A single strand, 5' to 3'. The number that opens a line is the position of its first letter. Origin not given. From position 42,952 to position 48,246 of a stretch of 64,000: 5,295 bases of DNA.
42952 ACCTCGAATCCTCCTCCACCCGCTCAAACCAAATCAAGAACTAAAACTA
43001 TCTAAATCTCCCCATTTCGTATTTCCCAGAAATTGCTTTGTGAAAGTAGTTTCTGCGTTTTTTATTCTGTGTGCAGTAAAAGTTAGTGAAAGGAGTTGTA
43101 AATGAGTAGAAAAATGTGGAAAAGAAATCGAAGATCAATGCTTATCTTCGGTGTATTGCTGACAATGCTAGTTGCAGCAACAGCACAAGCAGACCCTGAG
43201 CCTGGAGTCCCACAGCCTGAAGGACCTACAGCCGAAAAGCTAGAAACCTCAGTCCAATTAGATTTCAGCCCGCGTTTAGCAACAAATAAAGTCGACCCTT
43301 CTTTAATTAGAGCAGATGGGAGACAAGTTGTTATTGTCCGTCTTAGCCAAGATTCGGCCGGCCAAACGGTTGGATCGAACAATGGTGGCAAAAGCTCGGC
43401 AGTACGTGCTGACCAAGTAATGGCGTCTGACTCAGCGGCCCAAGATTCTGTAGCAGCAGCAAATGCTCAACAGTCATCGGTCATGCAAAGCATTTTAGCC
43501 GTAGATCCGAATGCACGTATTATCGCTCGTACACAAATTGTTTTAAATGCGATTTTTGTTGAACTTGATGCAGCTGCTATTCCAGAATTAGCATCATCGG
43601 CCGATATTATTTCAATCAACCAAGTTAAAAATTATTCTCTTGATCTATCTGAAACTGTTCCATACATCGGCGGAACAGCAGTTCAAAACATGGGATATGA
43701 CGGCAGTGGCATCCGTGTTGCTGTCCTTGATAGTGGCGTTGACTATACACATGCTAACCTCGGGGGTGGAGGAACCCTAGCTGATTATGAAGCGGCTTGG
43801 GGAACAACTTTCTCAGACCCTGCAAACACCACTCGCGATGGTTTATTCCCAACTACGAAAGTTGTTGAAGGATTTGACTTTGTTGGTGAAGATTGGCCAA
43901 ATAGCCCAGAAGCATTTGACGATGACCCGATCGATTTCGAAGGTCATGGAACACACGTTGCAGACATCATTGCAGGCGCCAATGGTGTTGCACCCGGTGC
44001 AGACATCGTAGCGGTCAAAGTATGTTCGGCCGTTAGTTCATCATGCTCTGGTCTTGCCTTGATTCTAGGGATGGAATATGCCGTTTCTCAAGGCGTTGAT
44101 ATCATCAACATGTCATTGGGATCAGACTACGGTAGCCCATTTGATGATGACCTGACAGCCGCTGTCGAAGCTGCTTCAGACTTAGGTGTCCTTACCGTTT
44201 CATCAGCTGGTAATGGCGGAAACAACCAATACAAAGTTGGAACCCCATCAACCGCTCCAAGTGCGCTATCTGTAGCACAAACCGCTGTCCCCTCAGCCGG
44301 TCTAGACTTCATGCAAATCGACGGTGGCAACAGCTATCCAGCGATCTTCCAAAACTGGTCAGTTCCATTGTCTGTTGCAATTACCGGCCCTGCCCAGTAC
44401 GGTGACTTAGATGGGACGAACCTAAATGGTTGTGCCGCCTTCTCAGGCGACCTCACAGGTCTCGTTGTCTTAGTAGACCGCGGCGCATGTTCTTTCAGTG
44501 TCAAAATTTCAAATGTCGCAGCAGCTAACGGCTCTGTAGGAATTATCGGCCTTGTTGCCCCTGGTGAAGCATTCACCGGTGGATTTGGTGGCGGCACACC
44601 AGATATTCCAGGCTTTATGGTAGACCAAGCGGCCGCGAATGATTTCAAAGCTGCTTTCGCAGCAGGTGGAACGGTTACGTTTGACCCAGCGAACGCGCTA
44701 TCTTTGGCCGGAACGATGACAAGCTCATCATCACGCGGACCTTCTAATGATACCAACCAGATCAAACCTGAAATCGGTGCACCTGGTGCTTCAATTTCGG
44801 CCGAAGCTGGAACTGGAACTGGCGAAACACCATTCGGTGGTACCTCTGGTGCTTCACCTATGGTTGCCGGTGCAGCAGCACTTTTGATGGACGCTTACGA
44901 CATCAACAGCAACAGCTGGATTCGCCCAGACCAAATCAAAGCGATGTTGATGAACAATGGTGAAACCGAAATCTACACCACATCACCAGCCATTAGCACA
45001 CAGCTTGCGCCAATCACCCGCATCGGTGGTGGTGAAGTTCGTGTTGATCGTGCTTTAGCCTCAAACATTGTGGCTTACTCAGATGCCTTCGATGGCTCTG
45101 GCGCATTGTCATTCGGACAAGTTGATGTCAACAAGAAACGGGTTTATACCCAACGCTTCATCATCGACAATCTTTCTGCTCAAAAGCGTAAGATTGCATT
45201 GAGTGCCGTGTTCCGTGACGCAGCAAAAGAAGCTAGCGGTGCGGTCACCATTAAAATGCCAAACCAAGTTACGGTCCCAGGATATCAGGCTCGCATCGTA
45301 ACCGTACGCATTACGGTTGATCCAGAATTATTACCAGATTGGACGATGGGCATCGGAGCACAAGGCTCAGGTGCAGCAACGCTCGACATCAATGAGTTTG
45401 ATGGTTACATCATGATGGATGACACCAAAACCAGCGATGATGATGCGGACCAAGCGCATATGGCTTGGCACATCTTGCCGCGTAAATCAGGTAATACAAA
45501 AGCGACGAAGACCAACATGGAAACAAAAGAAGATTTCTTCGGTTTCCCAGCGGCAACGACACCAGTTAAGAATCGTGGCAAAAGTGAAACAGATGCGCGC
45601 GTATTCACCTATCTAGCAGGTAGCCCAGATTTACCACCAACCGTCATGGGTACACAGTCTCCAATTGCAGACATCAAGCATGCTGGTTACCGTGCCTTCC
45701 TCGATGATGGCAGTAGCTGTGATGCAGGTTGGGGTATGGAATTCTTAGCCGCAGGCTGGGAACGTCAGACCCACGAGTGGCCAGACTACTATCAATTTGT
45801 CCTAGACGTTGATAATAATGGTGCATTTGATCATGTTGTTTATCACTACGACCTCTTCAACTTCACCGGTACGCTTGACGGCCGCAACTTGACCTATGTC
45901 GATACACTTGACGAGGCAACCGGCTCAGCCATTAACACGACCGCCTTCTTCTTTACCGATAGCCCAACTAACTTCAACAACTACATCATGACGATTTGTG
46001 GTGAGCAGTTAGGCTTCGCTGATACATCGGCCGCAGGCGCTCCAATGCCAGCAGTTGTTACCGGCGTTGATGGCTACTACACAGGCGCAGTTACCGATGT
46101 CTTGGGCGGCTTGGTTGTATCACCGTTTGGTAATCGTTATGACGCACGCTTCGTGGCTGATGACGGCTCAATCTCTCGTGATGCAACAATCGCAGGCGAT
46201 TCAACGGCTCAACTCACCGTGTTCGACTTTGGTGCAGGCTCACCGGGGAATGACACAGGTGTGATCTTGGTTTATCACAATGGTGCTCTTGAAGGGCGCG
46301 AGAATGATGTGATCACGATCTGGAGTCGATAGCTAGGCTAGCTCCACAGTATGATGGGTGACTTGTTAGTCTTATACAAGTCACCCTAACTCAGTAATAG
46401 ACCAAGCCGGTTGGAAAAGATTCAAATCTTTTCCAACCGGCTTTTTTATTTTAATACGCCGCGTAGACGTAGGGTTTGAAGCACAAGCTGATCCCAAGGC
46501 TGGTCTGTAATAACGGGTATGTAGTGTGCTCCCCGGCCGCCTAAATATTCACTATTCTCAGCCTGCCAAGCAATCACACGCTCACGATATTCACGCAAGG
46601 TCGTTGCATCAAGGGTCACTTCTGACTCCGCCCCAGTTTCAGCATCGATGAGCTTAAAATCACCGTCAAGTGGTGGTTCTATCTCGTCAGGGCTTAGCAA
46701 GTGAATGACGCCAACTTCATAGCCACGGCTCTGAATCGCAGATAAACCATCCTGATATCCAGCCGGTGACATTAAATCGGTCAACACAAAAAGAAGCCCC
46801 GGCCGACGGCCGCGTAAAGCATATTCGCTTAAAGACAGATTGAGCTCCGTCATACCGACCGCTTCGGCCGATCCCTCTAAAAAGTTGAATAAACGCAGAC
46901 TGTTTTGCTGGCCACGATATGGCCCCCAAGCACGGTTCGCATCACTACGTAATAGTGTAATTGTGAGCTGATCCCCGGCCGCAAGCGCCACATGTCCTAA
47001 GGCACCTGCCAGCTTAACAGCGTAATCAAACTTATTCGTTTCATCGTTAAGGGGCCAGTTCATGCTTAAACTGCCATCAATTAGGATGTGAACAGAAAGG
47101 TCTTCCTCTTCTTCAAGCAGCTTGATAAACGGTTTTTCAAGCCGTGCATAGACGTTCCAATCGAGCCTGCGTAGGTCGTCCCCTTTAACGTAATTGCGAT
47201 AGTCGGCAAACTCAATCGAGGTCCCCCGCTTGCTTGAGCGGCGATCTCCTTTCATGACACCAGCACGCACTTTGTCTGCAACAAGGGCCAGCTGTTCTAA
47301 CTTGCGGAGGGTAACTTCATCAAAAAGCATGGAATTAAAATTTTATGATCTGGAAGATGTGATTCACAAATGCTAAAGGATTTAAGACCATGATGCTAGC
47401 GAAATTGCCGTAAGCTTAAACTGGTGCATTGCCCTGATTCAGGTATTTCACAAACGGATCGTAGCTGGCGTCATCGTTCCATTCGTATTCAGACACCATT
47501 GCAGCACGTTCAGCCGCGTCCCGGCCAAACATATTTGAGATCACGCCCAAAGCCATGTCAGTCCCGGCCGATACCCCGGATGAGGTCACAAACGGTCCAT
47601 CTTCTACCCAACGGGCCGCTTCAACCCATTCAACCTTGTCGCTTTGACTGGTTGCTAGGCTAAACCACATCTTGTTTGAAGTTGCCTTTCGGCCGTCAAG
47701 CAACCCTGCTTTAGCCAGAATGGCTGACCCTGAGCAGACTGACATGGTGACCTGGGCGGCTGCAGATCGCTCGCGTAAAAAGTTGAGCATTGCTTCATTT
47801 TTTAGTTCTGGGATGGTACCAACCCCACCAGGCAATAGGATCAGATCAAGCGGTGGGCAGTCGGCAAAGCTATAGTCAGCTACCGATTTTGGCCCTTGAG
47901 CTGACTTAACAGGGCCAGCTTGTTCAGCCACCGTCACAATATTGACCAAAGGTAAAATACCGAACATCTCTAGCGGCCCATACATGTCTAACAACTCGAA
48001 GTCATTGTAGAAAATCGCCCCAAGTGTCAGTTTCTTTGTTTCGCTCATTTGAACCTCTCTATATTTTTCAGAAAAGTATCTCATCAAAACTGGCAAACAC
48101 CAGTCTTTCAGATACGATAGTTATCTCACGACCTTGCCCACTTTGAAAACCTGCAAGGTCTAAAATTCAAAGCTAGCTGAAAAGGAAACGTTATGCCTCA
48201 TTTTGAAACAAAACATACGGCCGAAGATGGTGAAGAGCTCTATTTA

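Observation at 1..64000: Hyper-iterated palindromic hexamer CGGCCG built into coding sequence (HIP1-like genome signature)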

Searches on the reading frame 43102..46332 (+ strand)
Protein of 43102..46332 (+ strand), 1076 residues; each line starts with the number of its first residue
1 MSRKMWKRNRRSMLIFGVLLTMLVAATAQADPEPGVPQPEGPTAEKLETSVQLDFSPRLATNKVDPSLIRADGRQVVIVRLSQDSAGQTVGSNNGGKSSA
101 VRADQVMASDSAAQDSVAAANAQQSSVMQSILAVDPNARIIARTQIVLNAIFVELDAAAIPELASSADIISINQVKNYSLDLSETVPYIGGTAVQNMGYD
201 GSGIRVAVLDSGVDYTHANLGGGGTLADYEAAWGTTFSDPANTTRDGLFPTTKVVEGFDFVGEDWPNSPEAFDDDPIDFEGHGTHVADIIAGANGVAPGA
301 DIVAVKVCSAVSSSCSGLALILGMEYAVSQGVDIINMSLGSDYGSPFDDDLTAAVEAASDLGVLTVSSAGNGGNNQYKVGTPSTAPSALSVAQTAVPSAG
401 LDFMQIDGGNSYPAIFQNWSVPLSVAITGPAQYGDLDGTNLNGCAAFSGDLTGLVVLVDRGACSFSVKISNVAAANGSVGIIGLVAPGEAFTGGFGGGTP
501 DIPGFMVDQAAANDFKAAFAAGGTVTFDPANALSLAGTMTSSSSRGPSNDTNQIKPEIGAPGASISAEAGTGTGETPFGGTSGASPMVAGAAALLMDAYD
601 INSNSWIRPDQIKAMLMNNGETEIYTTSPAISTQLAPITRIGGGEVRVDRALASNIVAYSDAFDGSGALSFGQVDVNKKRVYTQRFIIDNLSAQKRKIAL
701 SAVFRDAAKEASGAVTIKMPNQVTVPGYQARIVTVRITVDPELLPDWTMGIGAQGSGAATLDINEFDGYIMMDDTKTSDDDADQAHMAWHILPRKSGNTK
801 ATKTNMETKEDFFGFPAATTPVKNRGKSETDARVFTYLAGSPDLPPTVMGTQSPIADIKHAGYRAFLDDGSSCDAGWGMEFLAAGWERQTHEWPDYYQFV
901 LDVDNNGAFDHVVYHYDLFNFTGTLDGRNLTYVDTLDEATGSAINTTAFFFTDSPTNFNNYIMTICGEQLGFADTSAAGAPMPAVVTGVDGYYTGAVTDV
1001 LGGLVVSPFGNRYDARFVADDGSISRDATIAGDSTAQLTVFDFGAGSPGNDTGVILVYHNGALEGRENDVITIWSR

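Call 9: search_protein_families(library=pfam, proteins=[window:43102-46332:+])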
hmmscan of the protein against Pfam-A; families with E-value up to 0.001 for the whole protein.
window:43102-46332:+ (1076 aa): 2 families
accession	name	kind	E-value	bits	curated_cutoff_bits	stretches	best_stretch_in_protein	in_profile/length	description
PF00082.27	Peptidase_S8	-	4.4e-44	151.4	21.8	1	201-620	1-273/288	Subtilase family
PF02225.27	PA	-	3.8e-07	30.6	23.9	1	429-513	3-93/95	PA domain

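Call 34: find_related_loci(query=window:43102-46332:+, collection=metagenome_contigs, flank=10000)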
Query window:43102-46332:+ (1076 aa) in metagenome_contigs; peptide patterns used: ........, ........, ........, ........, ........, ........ (x = any residue, [..] = any of these).
66 stretches matched a pattern; 14 encode a relative of the query (tblastn E <= 1e-3); 14 distinct loci.
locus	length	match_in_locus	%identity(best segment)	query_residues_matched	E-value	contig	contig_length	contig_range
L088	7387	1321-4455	43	9-1073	0e+0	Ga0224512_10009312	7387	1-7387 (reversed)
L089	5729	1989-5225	42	7-1072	0e+0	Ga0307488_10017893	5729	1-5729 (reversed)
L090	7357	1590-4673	43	40-1061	0e+0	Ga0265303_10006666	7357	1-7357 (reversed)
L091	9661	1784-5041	42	6-1072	0e+0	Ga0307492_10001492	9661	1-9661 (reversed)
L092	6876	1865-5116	41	8-1072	0e+0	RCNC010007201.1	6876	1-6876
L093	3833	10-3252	42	7-1057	0e+0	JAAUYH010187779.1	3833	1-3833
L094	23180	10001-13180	42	14-1056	0e+0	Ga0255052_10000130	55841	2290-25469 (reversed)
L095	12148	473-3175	39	141-1057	2e-159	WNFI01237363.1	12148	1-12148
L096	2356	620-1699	29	155-624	2e-12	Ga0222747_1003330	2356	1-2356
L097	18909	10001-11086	28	155-630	2e-10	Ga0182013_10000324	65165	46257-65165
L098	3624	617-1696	26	155-624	2e-9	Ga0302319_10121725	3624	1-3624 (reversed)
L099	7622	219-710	32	540-677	4e-8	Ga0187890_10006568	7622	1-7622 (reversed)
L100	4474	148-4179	36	182-658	5e-8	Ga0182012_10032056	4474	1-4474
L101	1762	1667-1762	67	242-274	2e-6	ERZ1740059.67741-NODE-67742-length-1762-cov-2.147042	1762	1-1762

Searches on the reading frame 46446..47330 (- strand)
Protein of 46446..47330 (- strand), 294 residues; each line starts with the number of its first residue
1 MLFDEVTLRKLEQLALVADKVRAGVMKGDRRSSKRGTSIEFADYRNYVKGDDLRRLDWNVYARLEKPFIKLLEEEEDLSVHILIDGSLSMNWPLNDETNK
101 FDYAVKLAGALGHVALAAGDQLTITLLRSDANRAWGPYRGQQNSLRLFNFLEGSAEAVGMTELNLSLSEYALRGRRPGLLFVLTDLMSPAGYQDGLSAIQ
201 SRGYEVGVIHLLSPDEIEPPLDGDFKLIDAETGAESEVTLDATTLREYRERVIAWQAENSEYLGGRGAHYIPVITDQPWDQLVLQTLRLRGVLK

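Call 47: search_protein_families(library=pfam, proteins=[window:46446-47330:-])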
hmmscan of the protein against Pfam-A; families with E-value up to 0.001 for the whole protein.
window:46446-47330:- (294 aa): 1 family
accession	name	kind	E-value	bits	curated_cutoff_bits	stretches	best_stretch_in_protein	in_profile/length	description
PF01882.25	DUF58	-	3.9e-34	118.2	23.4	1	43-251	1-209/216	Protein of unknown function DUF58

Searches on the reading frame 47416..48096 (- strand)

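Call 47: search_protein_families(library=pfam, proteins=[window:47416-48096:-])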
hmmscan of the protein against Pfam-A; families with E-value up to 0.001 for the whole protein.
window:47416-48096:- (226 aa): 1 family
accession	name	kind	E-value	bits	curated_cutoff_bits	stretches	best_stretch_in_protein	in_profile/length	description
PF01965.30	DJ-1_PfpI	-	7.5e-21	75.1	26.6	1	31-186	9-163/165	DJ-1/PfpI family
